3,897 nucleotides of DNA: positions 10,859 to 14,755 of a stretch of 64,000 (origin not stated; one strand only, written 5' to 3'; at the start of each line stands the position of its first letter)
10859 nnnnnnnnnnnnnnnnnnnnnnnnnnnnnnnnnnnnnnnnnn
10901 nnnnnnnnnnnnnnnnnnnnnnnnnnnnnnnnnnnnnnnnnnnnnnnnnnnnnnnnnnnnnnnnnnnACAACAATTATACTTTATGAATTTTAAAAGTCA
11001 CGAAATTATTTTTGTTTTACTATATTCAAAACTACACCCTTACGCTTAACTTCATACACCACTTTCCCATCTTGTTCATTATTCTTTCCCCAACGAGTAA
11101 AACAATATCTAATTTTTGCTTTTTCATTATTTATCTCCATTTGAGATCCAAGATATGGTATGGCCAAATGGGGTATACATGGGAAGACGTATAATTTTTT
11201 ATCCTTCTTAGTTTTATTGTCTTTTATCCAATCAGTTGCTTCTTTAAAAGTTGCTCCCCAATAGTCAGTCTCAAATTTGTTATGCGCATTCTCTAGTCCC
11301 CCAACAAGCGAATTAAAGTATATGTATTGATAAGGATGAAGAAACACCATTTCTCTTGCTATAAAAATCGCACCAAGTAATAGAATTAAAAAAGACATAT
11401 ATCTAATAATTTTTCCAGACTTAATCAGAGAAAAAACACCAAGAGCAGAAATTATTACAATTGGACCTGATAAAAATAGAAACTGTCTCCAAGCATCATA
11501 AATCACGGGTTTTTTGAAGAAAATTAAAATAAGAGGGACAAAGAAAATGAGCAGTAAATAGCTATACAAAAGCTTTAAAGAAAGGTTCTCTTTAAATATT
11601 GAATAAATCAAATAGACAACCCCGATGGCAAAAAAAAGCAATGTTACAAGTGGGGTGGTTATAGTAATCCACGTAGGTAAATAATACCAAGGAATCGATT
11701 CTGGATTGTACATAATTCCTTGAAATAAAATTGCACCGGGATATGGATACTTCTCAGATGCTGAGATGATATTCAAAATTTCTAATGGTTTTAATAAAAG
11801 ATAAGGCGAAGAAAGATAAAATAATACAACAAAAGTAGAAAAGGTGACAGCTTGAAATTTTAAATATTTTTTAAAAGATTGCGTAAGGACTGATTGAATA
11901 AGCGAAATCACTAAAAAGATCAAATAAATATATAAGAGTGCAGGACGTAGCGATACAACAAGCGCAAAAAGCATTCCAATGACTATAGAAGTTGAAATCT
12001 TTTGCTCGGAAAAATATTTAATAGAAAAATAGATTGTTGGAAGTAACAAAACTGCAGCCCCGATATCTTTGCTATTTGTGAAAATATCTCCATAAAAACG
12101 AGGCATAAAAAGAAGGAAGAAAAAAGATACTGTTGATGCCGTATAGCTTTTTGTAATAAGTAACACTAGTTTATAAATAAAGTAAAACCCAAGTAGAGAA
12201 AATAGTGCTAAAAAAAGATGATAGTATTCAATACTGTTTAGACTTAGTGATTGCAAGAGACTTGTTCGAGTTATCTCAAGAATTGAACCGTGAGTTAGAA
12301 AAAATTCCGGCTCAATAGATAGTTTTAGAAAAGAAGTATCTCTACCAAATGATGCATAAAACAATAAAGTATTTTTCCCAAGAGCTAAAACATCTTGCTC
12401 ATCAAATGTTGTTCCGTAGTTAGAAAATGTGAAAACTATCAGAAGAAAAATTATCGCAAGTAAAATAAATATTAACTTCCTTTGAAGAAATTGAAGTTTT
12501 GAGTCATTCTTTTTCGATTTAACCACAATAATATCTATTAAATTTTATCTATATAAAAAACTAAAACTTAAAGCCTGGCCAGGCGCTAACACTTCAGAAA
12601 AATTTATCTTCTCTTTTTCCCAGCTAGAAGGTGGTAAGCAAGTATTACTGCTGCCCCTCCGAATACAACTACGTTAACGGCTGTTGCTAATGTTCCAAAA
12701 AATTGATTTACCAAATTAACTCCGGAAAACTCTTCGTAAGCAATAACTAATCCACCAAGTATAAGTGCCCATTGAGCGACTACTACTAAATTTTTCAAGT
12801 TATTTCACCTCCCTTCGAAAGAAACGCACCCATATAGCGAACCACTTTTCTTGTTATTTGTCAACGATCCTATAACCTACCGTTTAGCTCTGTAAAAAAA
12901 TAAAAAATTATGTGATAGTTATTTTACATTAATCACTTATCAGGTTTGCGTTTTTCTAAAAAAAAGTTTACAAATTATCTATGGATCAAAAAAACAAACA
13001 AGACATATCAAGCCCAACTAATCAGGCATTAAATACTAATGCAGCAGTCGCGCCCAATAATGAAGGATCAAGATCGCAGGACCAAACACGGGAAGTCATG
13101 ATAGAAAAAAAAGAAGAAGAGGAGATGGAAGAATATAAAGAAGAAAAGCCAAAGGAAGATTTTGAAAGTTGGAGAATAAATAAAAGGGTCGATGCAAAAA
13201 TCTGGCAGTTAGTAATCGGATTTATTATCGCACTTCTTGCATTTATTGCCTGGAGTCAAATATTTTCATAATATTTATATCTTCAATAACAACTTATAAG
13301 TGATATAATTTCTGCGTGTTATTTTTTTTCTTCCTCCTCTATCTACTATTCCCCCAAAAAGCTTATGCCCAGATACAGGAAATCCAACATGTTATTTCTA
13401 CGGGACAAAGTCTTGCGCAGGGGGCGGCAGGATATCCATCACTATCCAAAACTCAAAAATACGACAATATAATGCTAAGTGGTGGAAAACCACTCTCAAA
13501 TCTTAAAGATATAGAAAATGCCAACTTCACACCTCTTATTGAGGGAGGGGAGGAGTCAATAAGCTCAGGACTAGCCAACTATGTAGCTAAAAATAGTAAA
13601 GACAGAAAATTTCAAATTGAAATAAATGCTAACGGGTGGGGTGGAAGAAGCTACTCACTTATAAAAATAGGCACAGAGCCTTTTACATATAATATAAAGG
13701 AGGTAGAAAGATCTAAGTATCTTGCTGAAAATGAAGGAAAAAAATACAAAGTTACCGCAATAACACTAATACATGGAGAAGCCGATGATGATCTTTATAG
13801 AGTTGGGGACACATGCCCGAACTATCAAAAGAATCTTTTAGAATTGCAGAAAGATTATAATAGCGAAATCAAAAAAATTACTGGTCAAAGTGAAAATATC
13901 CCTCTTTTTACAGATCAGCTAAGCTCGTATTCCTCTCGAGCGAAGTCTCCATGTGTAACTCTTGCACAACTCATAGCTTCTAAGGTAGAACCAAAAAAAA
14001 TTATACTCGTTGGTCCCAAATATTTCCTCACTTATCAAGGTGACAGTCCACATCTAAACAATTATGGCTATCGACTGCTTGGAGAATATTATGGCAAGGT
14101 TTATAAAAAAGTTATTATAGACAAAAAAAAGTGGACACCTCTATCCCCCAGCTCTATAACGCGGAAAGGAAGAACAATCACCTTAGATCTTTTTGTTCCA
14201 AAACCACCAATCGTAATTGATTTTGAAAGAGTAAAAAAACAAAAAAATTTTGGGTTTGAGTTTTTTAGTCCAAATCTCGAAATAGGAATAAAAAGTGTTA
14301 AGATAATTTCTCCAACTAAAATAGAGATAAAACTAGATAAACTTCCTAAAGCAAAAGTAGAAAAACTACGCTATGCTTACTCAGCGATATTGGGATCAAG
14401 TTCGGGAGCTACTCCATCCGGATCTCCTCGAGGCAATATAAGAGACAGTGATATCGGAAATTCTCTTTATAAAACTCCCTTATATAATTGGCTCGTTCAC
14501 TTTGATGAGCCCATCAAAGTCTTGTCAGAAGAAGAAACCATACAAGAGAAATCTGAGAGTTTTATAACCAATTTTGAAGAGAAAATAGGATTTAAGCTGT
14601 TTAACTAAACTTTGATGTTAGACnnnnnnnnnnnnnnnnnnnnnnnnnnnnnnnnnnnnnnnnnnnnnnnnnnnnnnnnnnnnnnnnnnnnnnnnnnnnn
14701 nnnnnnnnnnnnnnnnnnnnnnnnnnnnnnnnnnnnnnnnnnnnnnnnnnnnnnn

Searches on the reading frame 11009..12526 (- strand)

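Call 9: search_protein_families(library=pfam, proteins=[window:11009-12526:-], max_evalue=0.001)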
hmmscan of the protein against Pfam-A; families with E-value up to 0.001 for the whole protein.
window:11009-12526:- (506 aa): 1 family
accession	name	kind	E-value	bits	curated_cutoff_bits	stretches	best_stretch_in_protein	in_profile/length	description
PF13231.12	PMT_2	-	7.8e-05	23.4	26.1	1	94-233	16-155/160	Dolichyl-phosphate-mannose-protein mannosyltransferase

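Call 41: search_protein_families(library=pfam, proteins=[window:11009-12526:-], max_evalue=1)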
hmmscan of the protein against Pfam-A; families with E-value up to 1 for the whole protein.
window:11009-12526:- (506 aa): 1 family
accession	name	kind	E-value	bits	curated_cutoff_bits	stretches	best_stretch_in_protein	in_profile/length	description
PF13231.12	PMT_2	-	7.8e-05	23.4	26.1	1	94-233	16-155/160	Dolichyl-phosphate-mannose-protein mannosyltransferase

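Call 45: search_protein_families(library=ncbifam, proteins=[window:11009-12526:-], max_evalue=0.001)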
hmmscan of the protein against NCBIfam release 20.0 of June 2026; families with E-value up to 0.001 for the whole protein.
window:11009-12526:- (506 aa): 0 families

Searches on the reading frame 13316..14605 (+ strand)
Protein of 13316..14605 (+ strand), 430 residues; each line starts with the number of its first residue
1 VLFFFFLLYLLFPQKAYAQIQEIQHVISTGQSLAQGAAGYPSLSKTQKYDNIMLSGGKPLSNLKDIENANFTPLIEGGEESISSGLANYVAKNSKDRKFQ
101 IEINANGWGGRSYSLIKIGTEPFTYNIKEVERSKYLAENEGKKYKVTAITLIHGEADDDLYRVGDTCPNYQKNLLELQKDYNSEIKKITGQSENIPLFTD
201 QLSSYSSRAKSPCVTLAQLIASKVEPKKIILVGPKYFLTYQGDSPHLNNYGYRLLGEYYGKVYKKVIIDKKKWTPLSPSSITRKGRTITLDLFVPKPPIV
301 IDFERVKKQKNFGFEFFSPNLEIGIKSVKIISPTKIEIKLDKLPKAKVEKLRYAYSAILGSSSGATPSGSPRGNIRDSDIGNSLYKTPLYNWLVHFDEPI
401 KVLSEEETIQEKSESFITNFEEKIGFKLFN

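Call 9: search_protein_families(library=pfam, proteins=[window:13316-14605:+], max_evalue=0.001)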
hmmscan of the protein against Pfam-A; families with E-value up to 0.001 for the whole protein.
window:13316-14605:+ (430 aa): 0 families

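Call 17: search_protein_families(library=ncbifam, proteins=[window:13316-14605:+], max_evalue=1)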
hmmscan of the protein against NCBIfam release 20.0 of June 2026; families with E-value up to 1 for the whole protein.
window:13316-14605:+ (430 aa): 0 families

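Call 41: search_protein_families(library=pfam, proteins=[window:13316-14605:+], max_evalue=1)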
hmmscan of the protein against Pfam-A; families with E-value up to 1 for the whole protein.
window:13316-14605:+ (430 aa): 0 families

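Call 88: search_solved_structures(query=window:13316-14605:+, max_evalue=1)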
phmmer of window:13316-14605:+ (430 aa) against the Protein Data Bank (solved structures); distinct sequences matched with E-value up to 1: 0.
